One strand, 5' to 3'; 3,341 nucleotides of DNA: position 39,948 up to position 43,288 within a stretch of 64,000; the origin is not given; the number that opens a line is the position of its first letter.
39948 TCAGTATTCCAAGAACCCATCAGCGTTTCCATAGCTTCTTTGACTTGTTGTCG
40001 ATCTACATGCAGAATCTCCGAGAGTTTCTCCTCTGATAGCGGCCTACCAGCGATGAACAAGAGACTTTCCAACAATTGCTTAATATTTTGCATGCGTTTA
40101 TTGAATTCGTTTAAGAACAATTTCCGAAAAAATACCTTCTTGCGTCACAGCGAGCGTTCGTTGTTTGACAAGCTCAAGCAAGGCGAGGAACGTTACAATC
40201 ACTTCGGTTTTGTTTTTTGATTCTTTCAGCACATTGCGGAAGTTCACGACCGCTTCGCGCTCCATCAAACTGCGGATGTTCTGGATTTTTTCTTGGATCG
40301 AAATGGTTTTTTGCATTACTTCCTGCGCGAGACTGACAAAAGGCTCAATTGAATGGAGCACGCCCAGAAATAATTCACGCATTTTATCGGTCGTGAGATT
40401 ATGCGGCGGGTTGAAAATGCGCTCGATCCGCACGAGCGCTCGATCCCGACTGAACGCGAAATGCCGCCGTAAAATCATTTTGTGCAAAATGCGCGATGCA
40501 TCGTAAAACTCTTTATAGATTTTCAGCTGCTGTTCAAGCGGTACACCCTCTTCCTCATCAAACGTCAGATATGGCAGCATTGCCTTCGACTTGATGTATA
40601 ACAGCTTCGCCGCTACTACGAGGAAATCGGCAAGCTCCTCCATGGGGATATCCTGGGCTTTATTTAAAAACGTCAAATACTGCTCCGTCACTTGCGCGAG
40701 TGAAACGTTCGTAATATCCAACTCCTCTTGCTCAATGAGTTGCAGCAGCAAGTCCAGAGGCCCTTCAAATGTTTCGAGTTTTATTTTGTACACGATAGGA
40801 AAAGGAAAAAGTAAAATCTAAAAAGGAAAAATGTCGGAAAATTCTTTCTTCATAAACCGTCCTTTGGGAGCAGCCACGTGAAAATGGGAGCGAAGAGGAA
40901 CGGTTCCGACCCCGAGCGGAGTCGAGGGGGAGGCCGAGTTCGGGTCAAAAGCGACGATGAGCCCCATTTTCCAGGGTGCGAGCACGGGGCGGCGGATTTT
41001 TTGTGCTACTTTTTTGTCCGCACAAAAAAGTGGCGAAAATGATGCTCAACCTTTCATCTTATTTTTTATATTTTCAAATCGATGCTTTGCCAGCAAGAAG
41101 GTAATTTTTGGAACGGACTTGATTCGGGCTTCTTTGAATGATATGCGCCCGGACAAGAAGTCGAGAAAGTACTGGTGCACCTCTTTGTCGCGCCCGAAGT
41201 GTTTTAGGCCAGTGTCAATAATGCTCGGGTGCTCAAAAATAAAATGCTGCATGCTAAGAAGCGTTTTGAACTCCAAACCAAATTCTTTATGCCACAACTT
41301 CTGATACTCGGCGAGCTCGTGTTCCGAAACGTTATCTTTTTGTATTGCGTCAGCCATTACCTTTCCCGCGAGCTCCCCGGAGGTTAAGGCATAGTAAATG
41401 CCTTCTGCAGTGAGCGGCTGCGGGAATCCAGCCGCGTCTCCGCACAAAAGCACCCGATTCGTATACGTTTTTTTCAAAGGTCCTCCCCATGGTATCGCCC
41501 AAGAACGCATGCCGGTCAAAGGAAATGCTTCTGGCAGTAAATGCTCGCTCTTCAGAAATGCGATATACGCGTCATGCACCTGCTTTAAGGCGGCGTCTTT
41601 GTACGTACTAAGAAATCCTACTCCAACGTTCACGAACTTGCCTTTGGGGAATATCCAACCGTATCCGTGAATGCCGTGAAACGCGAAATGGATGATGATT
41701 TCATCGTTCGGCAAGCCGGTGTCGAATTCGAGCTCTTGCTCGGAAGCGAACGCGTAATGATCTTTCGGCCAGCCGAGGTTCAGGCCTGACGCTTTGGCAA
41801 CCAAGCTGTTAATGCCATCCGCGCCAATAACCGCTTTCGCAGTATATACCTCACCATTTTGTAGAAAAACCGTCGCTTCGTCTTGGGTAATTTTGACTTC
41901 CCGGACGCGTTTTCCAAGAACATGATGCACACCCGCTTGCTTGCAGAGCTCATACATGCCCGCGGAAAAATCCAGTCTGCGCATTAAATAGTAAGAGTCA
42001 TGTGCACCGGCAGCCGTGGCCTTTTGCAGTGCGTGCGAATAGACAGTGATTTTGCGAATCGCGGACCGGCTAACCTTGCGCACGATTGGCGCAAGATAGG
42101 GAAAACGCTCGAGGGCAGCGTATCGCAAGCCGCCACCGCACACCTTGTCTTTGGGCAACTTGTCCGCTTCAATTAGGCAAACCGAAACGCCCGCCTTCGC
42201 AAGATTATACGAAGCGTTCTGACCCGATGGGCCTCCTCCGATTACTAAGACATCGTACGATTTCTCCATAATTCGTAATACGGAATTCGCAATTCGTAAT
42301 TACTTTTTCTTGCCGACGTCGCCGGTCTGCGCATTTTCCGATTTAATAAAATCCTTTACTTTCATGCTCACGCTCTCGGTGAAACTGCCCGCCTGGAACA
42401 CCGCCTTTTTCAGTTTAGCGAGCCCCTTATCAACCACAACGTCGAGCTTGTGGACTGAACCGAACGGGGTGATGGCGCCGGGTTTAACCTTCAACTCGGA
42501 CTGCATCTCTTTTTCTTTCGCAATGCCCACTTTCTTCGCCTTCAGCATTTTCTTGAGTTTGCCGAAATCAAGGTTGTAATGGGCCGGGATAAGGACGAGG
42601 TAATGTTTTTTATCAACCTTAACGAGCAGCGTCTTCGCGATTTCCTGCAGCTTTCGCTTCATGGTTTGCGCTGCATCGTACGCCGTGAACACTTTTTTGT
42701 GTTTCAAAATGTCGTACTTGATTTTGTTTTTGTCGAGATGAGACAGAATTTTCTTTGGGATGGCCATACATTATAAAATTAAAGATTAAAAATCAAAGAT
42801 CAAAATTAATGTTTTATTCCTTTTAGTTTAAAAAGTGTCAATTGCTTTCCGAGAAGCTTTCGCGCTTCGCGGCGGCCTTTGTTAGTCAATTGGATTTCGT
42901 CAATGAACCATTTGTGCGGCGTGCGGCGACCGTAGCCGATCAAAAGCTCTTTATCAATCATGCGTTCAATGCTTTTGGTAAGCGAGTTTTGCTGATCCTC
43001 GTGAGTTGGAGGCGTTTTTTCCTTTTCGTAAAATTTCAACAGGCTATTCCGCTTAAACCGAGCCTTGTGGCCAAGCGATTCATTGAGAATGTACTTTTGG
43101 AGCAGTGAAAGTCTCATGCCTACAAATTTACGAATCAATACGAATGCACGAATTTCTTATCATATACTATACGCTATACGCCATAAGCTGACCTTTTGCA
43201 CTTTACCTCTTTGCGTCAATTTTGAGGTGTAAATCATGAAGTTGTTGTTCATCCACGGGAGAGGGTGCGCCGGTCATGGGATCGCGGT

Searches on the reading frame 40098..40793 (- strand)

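Call 11: search_protein_families(library=pfam, proteins=[window:40098-40793:-])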
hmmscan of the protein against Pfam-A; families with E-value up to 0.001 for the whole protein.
window:40098-40793:- (231 aa): 2 families
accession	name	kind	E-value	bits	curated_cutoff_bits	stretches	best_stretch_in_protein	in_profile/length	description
PF02616.19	SMC_ScpA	-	1.2e-21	78.2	24.6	1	19-226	1-228/232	Segregation and condensation protein ScpA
PF04824.21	Rad21_Rec8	-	0.0006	19.5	22.7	0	187-229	9-51/55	Conserved region of Rad21 / Rec8 like protein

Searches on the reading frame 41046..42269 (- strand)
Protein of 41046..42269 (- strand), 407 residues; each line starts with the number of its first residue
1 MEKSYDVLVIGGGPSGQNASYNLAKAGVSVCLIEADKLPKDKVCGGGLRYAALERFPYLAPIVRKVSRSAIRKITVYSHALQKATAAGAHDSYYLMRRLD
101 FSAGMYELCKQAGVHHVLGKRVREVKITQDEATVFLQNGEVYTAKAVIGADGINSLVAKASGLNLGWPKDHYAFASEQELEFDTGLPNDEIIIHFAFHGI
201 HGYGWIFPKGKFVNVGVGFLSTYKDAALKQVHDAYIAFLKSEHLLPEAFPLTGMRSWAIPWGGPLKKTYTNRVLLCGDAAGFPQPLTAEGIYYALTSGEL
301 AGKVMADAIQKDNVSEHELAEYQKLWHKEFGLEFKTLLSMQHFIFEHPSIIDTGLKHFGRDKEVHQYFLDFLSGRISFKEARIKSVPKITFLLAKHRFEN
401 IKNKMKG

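Call 10: search_protein_families(library=pfam, proteins=[window:41046-42269:-])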
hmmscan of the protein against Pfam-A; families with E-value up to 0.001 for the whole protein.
window:41046-42269:- (407 aa): 12 families
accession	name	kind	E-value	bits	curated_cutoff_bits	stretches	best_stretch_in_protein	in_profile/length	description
PF01494.25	FAD_binding_3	-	7.9e-14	52.1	22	1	5-309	2-322/349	FAD binding domain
PF05834.18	Lycopene_cycl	-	6.1e-10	39.1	23.4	1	6-161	1-146/380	Lycopene cyclase protein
PF12831.13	FAD_oxidored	-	7.3e-10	39.1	27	1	6-160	1-153/416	FAD dependent oxidoreductase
PF01266.30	DAO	-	4.4e-09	36.8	27.9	1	6-39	1-34/353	FAD dependent oxidoreductase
PF07992.20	Pyr_redox_2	-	1.1e-08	35.3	26.1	1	5-45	1-38/291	Pyridine nucleotide-disulphide oxidoreductase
PF03486.20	HI0933_like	-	3.4e-07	30.4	50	1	6-46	2-42/244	HI0933-like protein Rossmann domain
PF04820.20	Trp_halogenase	-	5.1e-07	29.3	21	0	93-331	152-376/458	Tryptophan halogenase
PF01134.28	GIDA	-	6.4e-06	25.9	22.1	1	6-152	1-149/391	Glucose inhibited division protein A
PF22578.2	GGR_cat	-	1.1e-05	25.6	27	1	201-237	31-69/88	Geranylgeranyl reductase catalytic domain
PF01946.23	Thi4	-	1.5e-05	24.8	26.2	1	5-52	18-66/235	Thi4 family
PF13738.12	Pyr_redox_3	-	0.00017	21.4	30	0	6-41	166-201/305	Pyridine nucleotide-disulphide oxidoreductase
PF00890.30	FAD_binding_2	-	0.00088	19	20.4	0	6-36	1-31/414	FAD binding domain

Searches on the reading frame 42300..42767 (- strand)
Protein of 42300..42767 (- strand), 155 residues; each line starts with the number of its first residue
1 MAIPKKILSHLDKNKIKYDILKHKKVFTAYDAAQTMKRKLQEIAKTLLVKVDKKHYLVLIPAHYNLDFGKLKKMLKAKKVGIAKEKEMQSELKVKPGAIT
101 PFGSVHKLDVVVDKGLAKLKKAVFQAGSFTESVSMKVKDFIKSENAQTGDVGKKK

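Call 10: search_protein_families(library=pfam, proteins=[window:42300-42767:-])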
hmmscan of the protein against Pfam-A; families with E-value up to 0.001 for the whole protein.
window:42300-42767:- (155 aa): 1 family
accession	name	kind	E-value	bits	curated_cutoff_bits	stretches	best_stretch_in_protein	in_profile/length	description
PF04073.20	tRNA_edit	-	5.5e-26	91.5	25.5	1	23-142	1-122/123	Aminoacyl-tRNA editing domain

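Call 53: find_encoding_contigs(protein=window:42300-42767:-, flank=3000, max_places=10)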
Protein window:42300-42767:- (155 aa): 1 contig read that carries it; 1 place shown.
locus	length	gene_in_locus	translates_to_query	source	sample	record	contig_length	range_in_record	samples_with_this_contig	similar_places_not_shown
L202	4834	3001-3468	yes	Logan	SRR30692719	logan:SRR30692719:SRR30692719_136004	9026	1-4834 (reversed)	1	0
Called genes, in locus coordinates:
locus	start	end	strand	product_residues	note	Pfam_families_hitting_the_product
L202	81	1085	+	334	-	PF18933:PsbP_2 (faint), PF01789:PsbP (faint)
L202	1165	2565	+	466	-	PF01336:tRNA_anti-codon, PF00152:tRNA-synt_2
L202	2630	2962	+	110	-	-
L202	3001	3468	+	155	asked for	PF04073:tRNA_edit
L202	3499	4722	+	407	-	PF01134:GIDA (weak), PF01266:DAO (faint), PF01494:FAD_binding_3, PF01946:Thi4 (faint), PF03486:HI0933_like (faint), PF04820:Trp_halogenase (faint), PF05834:Lycopene_cycl (weak), PF12831:FAD_oxidored, +2 more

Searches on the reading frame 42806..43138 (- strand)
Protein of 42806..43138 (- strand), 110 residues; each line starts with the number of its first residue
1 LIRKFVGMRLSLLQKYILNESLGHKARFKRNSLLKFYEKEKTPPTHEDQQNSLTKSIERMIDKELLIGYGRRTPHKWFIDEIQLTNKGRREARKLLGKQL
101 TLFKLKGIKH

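Call 10: search_protein_families(library=pfam, proteins=[window:42806-43138:-])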
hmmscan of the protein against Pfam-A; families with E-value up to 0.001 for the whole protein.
window:42806-43138:- (110 aa): 1 family
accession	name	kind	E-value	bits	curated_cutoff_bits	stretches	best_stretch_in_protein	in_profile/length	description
PF18798.6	LPD3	-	0.00093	19.8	27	0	12-63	18-65/114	Large polyvalent protein-associated domain 3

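Call 61: search_solved_structures(query=window:42806-43117:-, max_evalue=10)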
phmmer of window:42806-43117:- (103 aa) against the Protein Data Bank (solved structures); distinct sequences matched with E-value up to 10: 4.
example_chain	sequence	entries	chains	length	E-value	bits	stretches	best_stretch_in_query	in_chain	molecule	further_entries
4xrf_A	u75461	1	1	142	0.56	14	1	44-86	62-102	Transcriptional regulator, MarR family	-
5h7a_C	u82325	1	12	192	1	13.1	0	19-51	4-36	Immunoglobulin G-binding protein A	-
5h7b_A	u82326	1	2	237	1.3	12.9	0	19-51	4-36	Immunoglobulin G-binding protein A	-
5h79_D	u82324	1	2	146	2.2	12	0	24-51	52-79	Immunoglobulin G-binding protein A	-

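Call 70: find_homologous_proteins(query=window:42806-43117:-, max_evalue=0.001)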
Query window:42806-43117:- (103 aa): 135 proteins with E <= 0.001 among 139 candidates; the best 120 are listed.
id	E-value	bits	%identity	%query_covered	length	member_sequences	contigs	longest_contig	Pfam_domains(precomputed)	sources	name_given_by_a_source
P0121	2.1e-60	219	100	100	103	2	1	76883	-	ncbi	-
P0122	2.8e-35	138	69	92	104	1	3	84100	-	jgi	-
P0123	5.7e-35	137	69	92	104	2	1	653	-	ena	-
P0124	1.7e-34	136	73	92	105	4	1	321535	-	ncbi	ncbi:MAG: hypothetical protein ABIB97_00365 [Patescibacteria group bacterium]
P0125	8.2e-34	134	71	92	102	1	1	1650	-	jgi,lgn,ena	-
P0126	2.2e-33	132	67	92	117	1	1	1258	-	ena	-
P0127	3.6e-33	132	66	92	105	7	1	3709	-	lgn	-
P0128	3.9e-33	132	64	99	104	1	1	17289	-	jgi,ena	-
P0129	7.6e-33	131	66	92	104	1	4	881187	-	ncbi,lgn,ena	-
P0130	1.8e-32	129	67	89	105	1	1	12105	-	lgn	-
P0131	1.9e-32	129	67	89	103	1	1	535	-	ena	-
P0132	2.5e-32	129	67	89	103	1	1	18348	-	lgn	-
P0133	3.9e-32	128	66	92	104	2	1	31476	-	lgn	-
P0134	4.2e-31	125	63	92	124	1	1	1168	-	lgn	-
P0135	8.4e-31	124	61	99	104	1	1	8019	-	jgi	jgi:hypothetical protein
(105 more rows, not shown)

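Call 73: find_encoding_contigs(protein=P0124, flank=10000, max_places=1)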
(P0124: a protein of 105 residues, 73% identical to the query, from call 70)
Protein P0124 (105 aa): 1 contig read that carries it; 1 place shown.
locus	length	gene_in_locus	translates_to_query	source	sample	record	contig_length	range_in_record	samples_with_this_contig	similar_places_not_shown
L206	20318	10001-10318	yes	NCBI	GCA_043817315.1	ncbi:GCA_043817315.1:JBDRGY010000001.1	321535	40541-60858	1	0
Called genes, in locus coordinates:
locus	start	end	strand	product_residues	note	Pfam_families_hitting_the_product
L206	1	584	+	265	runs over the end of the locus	PF00215:OMPdecase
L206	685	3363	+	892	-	PF00690:Cation_ATPase_N, PF00122:E1-E2_ATPase, PF00702:Hydrolase, PF13246:Cation_ATPase, PF08282:Hydrolase_3 (weak), PF00689:Cation_ATPase_C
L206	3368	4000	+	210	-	PF09997:DUF2238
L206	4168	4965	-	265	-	PF03372:Exo_endo_phos, PF14529:Exo_endo_phos_2 (weak)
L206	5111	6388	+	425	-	PF01336:tRNA_anti-codon, PF00152:tRNA-synt_2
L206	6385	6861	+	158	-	-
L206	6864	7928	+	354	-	-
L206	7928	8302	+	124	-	PF18884:TSP3_bac (faint)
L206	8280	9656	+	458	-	PF01336:tRNA_anti-codon, PF00152:tRNA-synt_2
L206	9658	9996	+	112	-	-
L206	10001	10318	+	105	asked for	-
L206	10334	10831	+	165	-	PF04073:tRNA_edit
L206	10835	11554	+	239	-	PF02616:SMC_ScpA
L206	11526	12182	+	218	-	PF04079:SMC_ScpB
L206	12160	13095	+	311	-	PF00768:Peptidase_S11, PF13354:Beta-lactamase2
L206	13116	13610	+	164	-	PF06695:Sm_multidrug_ex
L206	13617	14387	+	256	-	PF00121:TIM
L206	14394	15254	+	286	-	PF01116:F_bP_aldolase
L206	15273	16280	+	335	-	PF00044:Gp_dh_N, PF02800:Gp_dh_C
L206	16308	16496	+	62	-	-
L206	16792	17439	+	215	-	PF01553:Acyltransferase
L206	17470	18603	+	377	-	PF13439:Glyco_transf_4, PF13579:Glyco_trans_4_4, PF20706:GT4-conflict (weak), PF00534:Glycos_transf_1, PF13692:Glyco_trans_1_4, PF13524:Glyco_trans_1_2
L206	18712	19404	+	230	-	PF08461:WHD_RNase_R (weak), PF01628:HrcA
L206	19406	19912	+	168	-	PF01025:GrpE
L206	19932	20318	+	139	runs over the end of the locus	PF00011:HSP20, PF17886:ArsA_HSP20 (weak)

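Call 74: find_encoding_contigs(protein=P0122, flank=10000, max_places=1)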
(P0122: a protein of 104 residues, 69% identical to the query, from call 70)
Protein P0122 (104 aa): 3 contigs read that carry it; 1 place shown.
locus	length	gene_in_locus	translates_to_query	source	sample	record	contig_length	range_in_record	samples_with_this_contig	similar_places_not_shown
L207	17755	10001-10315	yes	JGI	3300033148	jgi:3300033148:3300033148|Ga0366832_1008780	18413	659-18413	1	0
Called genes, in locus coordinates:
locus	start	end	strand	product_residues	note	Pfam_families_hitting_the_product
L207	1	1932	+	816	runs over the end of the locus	PF09826:Beta_propel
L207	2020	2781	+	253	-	PF01145:Band_7, PF13421:Band_7_1 (weak)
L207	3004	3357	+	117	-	PF18895:T4SS_pilin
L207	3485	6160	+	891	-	PF00690:Cation_ATPase_N, PF00122:E1-E2_ATPase, PF00702:Hydrolase, PF13246:Cation_ATPase, PF08282:Hydrolase_3 (weak), PF00689:Cation_ATPase_C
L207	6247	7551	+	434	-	PF01336:tRNA_anti-codon, PF00152:tRNA-synt_2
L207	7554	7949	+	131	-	-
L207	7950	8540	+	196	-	-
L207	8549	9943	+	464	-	PF01336:tRNA_anti-codon, PF00152:tRNA-synt_2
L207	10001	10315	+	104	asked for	-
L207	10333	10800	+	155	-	PF04073:tRNA_edit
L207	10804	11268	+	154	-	PF04307:YdjM (weak)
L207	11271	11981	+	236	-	PF02616:SMC_ScpA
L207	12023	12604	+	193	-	PF04079:SMC_ScpB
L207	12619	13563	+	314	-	PF00768:Peptidase_S11, PF13354:Beta-lactamase2 (weak)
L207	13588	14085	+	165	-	PF06695:Sm_multidrug_ex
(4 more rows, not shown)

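Call 75: find_encoding_contigs(protein=P0129, flank=10000, max_places=1)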
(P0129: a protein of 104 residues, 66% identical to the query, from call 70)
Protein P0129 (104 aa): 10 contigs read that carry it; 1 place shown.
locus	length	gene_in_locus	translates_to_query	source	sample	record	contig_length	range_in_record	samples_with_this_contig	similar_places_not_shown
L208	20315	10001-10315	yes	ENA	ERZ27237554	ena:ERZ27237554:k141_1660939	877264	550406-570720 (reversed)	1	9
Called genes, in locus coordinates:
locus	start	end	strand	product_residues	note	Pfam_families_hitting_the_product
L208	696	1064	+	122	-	PF18895:T4SS_pilin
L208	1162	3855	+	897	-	PF00690:Cation_ATPase_N, PF00122:E1-E2_ATPase, PF00702:Hydrolase, PF13246:Cation_ATPase, PF08282:Hydrolase_3 (weak), PF00689:Cation_ATPase_C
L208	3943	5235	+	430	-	PF01336:tRNA_anti-codon, PF00152:tRNA-synt_2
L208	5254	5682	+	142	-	-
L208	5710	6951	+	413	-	PF18933:PsbP_2 (faint)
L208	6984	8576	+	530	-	-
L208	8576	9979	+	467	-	PF01336:tRNA_anti-codon, PF00152:tRNA-synt_2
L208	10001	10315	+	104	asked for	-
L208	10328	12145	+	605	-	PF10092:DUF2330, PF13385:Laminin_G_3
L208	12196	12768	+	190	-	-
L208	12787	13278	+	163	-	PF04073:tRNA_edit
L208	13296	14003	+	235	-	PF02616:SMC_ScpA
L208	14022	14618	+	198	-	PF04079:SMC_ScpB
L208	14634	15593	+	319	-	PF00768:Peptidase_S11, PF13354:Beta-lactamase2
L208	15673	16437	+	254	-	PF00121:TIM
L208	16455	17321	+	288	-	PF01116:F_bP_aldolase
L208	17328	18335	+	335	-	PF00044:Gp_dh_N, PF02800:Gp_dh_C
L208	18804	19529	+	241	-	-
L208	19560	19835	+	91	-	-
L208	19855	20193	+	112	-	PF04020:Phage_holin_4_2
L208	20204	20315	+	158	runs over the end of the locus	PF11969:DcpS_C, PF01230:HIT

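Call 80: predict_structure(alignment_id=A1)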
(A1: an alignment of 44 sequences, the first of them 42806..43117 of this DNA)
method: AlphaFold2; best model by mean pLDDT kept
length: 103 residues; sequences in the alignment: 44
mean_pLDDT: 88.3   pTM: 0.76
mean pLDDT of the five models: 88.3, 87.6, 87.0, 86.0, 84.9
residues with pLDDT >= 90: 68; 70-90: 30; 50-70: 4; < 50: 1
segments of 3 or more residues with pLDDT < 50: none
pLDDT, mean of each block of 10 residues (from residue 1): 90 87 92 89 94 95 89 94 90 74 55
secondary structure, 60 per line:
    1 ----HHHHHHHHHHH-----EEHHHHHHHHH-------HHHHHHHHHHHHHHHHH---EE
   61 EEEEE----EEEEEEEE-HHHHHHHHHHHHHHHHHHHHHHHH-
elements in order: H5-15 H23-31 H39-55 E59-65 E70-77 H79-102

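Call 82: fold_search(model_id=the predicted structure, library=pdb)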
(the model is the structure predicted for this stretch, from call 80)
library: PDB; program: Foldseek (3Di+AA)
matches with E <= 10: 857; with E <= 0.001: 0
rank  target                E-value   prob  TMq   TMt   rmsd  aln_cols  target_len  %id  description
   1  4ejo_A                1.1e-03  1.00  0.60  0.56   4.2        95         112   18  Crystal structure of padr family transcriptional regulator from Eggerthella lenta DSM 2243 (released 2012-04-25)
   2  5zi8_A                1.2e-03  1.00  0.54  0.53   5.0        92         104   15  Crystal structure of the PadR-family transcriptional regulator Rv3488 of Mycobacterium tuberculosis H37Rv in complex w (released 2018-10-17)
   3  5h20                  1.3e-03  1.00  0.66  0.66   4.0        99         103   14  X-ray structure of PadR-like Transcription factor from bacteroid fragilis (released 2017-03-08)
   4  5jls                  1.3e-03  1.00  0.56  0.46   5.4       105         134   18  Crystal Structure of Adhesin competence repressor (AdcR) from Streptococcus pyogenes (C-terminally His tagged) (released 2017-05-03)
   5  5zi8_B                2.0e-03  1.00  0.55  0.55   4.8        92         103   15  Crystal structure of the PadR-family transcriptional regulator Rv3488 of Mycobacterium tuberculosis H37Rv in complex w (released 2018-10-17)
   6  5x11_B                2.4e-03  1.00  0.58  0.36   4.7        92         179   13  Crystal structure of Bacillus subtilis PadR in complex with operator DNA (released 2017-11-22)
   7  5x11_G                2.6e-03  1.00  0.58  0.36   4.5        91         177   13  Crystal structure of Bacillus subtilis PadR in complex with operator DNA (released 2017-11-22)
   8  5yi0_A                2.8e-03  1.00  0.61  0.45   5.5       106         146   17  Structure of Lactococcus lactis ZitR, C30AH42A mutant (released 2017-12-06)
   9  2dql_A                2.8e-03  1.00  0.54  0.49   6.2        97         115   15  Crystal structure of the circadian clock associated protein Pex from anabaena (released 2007-05-29)
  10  5jlu                  3.0e-03  1.00  0.66  0.51   4.7        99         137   16  Crystal Structure of Adhesin competence repressor (AdcR) from Streptococcus pyogenes (released 2017-05-03)
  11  3elk_B                3.4e-03  1.00  0.60  0.60   4.6       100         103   16  Crystal structure of putative transcriptional regulator TA0346 from Thermoplasma acidophilum (released 2008-09-30)
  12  9qbc                  3.4e-03  1.00  0.55  0.54   4.7       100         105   18  Crystal structure of Brachyspira hampsonii PadR (released 2026-03-11)
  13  5x11_C                3.9e-03  1.00  0.57  0.36   4.5        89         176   13  Crystal structure of Bacillus subtilis PadR in complex with operator DNA (released 2017-11-22)
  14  5zqh                  3.9e-03  1.00  0.61  0.62   5.5       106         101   14  Crystal structure of Streptococcus transcriptional regulator (released 2019-05-01)
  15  3hhh_B                4.2e-03  1.00  0.54  0.54   5.8       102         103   16  Crystal structure of transcriptional regulator, a member of PadR family, from Enterococcus faecalis V583 (released 2009-06-02)
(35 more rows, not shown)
